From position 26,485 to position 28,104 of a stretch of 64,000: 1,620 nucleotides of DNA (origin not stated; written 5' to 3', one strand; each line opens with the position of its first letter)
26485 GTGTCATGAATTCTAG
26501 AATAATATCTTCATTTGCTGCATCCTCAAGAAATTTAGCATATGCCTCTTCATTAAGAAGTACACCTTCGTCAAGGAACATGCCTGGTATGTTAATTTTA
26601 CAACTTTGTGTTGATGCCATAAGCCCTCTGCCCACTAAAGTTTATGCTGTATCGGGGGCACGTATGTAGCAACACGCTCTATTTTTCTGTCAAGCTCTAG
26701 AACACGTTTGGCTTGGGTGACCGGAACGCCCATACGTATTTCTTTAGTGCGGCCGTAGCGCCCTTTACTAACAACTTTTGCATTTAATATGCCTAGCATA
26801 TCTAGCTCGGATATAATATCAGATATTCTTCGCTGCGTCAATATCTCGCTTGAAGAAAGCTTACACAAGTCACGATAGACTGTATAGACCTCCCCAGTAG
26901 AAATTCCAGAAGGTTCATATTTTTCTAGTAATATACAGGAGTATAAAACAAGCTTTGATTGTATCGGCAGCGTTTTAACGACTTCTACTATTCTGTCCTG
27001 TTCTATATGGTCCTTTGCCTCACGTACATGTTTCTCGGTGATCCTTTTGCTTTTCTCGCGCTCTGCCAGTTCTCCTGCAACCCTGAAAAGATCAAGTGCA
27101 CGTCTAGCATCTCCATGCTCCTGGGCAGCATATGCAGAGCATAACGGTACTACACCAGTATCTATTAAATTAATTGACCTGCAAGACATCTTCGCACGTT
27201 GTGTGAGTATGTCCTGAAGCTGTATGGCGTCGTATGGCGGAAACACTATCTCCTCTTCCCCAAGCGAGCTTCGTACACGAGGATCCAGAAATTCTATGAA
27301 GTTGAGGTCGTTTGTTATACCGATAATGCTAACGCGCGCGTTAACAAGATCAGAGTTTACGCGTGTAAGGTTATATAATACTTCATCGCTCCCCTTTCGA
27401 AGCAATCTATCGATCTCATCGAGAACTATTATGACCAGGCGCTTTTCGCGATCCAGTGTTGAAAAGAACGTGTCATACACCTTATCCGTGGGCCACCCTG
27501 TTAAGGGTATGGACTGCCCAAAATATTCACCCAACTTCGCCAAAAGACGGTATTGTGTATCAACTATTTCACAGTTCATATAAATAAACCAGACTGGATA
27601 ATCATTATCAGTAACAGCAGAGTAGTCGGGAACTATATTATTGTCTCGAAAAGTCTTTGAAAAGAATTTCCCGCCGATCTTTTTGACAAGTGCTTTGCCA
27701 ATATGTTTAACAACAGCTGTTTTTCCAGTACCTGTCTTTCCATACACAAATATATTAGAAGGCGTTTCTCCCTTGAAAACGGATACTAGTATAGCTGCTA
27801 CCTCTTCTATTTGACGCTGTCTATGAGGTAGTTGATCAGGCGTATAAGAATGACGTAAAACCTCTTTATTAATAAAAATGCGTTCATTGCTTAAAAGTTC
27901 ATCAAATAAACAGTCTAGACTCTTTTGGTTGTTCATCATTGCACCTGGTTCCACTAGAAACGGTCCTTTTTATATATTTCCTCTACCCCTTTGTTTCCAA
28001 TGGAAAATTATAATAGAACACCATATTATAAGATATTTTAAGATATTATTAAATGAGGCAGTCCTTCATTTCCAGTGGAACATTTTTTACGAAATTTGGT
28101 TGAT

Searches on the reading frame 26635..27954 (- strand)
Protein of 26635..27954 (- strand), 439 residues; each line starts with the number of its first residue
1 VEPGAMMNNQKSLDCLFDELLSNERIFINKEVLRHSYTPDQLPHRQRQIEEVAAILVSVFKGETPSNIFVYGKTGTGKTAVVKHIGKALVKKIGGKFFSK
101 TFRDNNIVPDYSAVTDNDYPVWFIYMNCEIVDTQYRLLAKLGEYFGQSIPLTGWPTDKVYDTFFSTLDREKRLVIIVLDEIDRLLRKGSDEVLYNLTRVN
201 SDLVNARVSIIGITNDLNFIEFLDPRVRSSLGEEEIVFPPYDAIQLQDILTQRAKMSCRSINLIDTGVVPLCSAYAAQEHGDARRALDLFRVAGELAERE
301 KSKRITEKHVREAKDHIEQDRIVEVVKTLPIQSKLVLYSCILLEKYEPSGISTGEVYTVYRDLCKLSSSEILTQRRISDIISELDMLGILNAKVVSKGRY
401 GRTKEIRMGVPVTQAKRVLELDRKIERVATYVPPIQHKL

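Call 6: search_protein_families(library=pfam, proteins=[window:26635-27954:-])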
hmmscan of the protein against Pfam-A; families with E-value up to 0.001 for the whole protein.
window:26635-27954:- (439 aa): 10 families
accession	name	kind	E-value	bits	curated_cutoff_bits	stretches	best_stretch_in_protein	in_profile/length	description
PF09079.17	Cdc6_C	-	1.3e-29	102.4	25.1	1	324-414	1-92/96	CDC6, C terminal winged helix domain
PF22703.2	Cdc6_lid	-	6.7e-24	84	27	1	247-314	1-67/68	Cdc6 AAA+ ATPase-type lid domain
PF13191.12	AAA_16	-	5.7e-13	50.1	32.6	1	41-202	1-161/167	AAA ATPase domain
PF13401.12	AAA_22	-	4.7e-08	33.8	27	1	64-209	4-119/130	AAA domain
PF00004.35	AAA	-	9.9e-08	32.9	21.2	1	69-229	2-120/131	ATPase family associated with various cellular activities (AAA)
PF01637.24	ATPase_2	-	8.2e-07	29.5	33.2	1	56-200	11-139/225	ATPase domain predominantly from Archaea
PF07693.20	KAP_NTPase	-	1.3e-06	28.4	20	0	157-194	136-173/293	KAP family P-loop domain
PF22606.2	Cdc6-ORC-like_ATPase_lid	-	0.00021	21.6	27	1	241-300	1-59/60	Cdc6/ORC-like, ATPase lid domain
PF00270.35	DEAD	-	0.00021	21.5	26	0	170-200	115-146/167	DEAD/DEAH box helicase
PF13238.12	AAA_18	-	0.00093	20.1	29.4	0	68-134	1-54/128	AAA domain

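Call 7: find_related_loci(query=window:26635-27939:-, collection=genome_contigs, flank=4000)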
Query window:26635-27939:- (434 aa) in genome_contigs; peptide patterns used: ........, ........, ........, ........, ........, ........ (x = any residue, [..] = any of these).
289 stretches matched a pattern; 173 encode a relative of the query (tblastn E <= 1e-3); the best 80 are kept; 80 distinct loci.
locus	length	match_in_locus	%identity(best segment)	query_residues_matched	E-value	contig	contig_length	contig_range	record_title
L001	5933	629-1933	85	1-434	0e+0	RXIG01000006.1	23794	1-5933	MAG: archaeon isolate NM3 k119_14502_flag_0_multi_44.7624_len_23794, whole genome shotgun sequence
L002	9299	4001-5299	84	2-434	0e+0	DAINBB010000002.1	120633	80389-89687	MAG TPA_asm: Halobacteria archaeon isolate CTOTU18755 NODE_100_length_120633_cov_7.162758, whole genome shotgun sequence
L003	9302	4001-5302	83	1-434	0e+0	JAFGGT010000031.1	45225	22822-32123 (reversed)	MAG: Candidatus Methanofastidiosia archaeon isolate Zod_Metabat.1406 k87_1291432, whole genome shotgun sequence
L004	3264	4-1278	84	11-434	0e+0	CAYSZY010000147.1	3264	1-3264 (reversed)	MAG TPA_asm: uncultured Thermococci archaeon isolate binchicken_co139_29 genome assembly, contig: NODE_77685_length_3264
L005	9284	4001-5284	68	5-434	0e+0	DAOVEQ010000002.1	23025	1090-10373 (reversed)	MAG TPA_asm: Thermococci archaeon isolate CSMAG_1087 CSMAG_1087_k141_3487251_length_23025_cov_74.2008, whole genome shot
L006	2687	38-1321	68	5-434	0e+0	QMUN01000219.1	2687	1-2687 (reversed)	MAG: Thermococci archaeon isolate B48_G16 B48_Guay16_scaffold_52988, whole genome shotgun sequence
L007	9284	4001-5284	67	5-434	0e+0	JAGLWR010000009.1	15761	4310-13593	MAG: Methanomicrobia archaeon isolate RS_12_29 ZL285.bin.29.fa_9, whole genome shotgun sequence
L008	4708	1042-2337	65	1-434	0e+0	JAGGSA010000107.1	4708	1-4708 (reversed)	MAG: Methanomicrobia archaeon isolate AUK010 PB_MANV_010_c_000000001113, whole genome shotgun sequence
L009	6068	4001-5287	67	1-434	0e+0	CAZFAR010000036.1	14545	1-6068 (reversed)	MAG TPA_asm: uncultured Thermococci archaeon isolate binchicken_co383_170 genome assembly, contig: NODE_1252_length_1454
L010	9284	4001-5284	63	5-434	0e+0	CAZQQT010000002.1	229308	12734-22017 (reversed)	MAG TPA_asm: uncultured Thermococci archaeon isolate SRP141376_co1_33 genome assembly, contig: NODE_61_length_229308_cov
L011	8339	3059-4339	62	5-433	0e+0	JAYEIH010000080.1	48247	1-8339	MAG: Methanobacteriota archaeon isolate MAG196 MAG196_80, whole genome shotgun sequence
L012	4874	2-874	87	144-434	1e-171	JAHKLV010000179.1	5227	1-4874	MAG: Candidatus Methanofastidiosia archaeon isolate MAG 293 R3_Bin_00208_5_000000000070, whole genome shotgun sequence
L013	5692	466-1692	57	3-434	2e-164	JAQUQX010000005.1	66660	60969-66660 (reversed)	MAG: Candidatus Methanoperedens sp. isolate STD1_6 NODE_820_length_66660_cov_20.091864_Sandtown_D1, whole genome shotgun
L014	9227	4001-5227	57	3-434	2e-163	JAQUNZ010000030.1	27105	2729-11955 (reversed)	MAG: Candidatus Methanoperedens sp. isolate STD1_19 NODE_3678_length_27105_cov_4.973571_Sandtown_D1, whole genome shotgu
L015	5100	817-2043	57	3-434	8e-166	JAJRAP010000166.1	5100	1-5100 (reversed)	MAG: Candidatus Methanoperedens sp. isolate OWC_0015 OWC_0015_k121_14620779, whole genome shotgun sequence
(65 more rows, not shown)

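Call 39: search_solved_structures(query=window:26635-27939:-, show_alignments=1)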
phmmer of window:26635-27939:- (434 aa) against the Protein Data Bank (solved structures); distinct sequences matched with E-value up to 0.001: 28.
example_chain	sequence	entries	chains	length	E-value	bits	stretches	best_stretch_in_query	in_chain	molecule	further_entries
2qby_A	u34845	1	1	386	1.2e-107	363.6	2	119-408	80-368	Cell division control protein 6 homolog 1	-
2v1u_A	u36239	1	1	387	2e-97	329.9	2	118-413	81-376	CELL DIVISION CONTROL PROTEIN 6 HOMOLOG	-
2qby_B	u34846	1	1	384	5.9e-45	157.1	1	36-403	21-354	Cell division control protein 6 homolog 3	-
8rwv_F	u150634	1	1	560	1.9e-21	79.7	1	167-310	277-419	Cell division control protein 6 homolog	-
8s0e_G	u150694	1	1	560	2e-21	79.6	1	167-311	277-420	Cell division control protein 6 homolog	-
7jgr_G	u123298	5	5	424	3.9e-21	78.7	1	154-322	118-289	Cell division control protein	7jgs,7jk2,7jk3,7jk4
4xgc_A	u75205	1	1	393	3.1e-18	69.1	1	159-328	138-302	Origin recognition complex subunit 1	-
7jgr_A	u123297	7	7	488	6.7e-18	68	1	159-328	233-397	Origin recognition complex subunit 1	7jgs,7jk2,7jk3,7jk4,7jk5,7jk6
5uj7_A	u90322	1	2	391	6e-17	64.9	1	29-404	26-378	Origin recognition complex subunit 1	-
7jpo_A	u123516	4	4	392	6e-17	64.9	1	29-404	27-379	Origin recognition complex subunit 1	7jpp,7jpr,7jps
5ujm_A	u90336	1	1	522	2.7e-16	62.7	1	29-404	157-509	Origin recognition complex subunit 1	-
1fnn_A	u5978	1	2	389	8.1e-16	61.2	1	117-405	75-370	CELL DIVISION CONTROL PROTEIN 6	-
7ctf_A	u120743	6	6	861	9.5e-16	60.9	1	29-404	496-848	Origin recognition complex subunit 1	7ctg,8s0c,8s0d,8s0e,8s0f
8rwv_A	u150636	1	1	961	1.3e-15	60.5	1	29-404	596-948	Origin recognition complex subunit 1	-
1w5s_A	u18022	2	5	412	7.2e-14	54.7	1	109-417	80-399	ORIGIN RECOGNITION COMPLEX SUBUNIT 2 ORC2 | ORC2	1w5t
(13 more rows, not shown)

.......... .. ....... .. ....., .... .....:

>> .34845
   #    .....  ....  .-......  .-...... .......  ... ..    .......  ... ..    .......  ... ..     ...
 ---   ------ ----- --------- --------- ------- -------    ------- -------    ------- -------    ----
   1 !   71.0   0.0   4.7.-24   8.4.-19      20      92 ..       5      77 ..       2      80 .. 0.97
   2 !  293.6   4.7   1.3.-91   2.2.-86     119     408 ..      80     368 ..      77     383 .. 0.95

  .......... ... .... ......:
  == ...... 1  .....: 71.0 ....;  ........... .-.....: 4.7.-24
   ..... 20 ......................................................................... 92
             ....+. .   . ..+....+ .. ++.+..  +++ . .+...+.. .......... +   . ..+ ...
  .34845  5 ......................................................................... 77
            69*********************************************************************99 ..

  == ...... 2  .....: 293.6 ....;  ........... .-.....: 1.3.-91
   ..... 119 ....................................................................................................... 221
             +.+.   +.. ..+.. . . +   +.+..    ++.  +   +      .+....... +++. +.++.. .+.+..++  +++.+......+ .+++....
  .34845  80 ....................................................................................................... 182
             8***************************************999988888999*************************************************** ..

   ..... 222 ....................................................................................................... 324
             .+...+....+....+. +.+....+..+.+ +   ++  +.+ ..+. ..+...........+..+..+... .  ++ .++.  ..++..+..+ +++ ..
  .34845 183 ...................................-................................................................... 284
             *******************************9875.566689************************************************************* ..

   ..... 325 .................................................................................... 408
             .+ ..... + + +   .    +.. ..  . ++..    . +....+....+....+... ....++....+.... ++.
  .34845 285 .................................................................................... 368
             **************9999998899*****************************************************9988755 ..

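Call 40: search_protein_families(library=ncbifam, proteins=[window:26635-27939:-])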
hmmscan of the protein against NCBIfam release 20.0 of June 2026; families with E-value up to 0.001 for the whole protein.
window:26635-27939:- (434 aa): 8 families
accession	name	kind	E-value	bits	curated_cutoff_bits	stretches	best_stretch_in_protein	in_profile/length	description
NF001625.0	PRK00411.1-3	equivalog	4.1e-178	592.3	501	1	4-431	3-410/415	ORC1-type DNA replication protein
TIGR02928.1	TIGR02928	subfamily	7.8e-129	429.7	181.3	1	21-402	1-365/366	orc1/cdc6 family replication initiation protein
NF001624.0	PRK00411.1-2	subfamily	3.1e-59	200.7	354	2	107-409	74-367/374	ORC1-type DNA replication protein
NF001623.0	PRK00411.1-1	equivalog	3.8e-56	190.6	311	1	11-410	7-394/411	ORC1-type DNA replication protein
NF001626.0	PRK00411.1-5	equivalog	3e-38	131.6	417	2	116-403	85-363/374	ORC1-type DNA replication protein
NF047389.1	ATPase_Sll1717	subfamily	3.7e-05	23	75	0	279-391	318-418/454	P-loop ATPase, Sll1717 family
NF005304.0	PRK06835.1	equivalog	0.0002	20.6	215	1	40-87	164-210/330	ATP-binding protein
TIGR01618.1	phage_P_loop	hypoth_equivalog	0.00058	19.6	138.75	0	58-86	10-39/220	phage nucleotide-binding protein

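Call 43: find_encoding_contigs(protein=window:26635-27939:-, flank=1000, max_places=3)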
Protein window:26635-27939:- (434 aa): no gene with exactly this product is on record in the collection.

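Call 44: find_encoding_contigs(protein=window:26635-27954:-, flank=1000, max_places=3)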
Protein window:26635-27954:- (439 aa): no gene with exactly this product is on record in the collection.
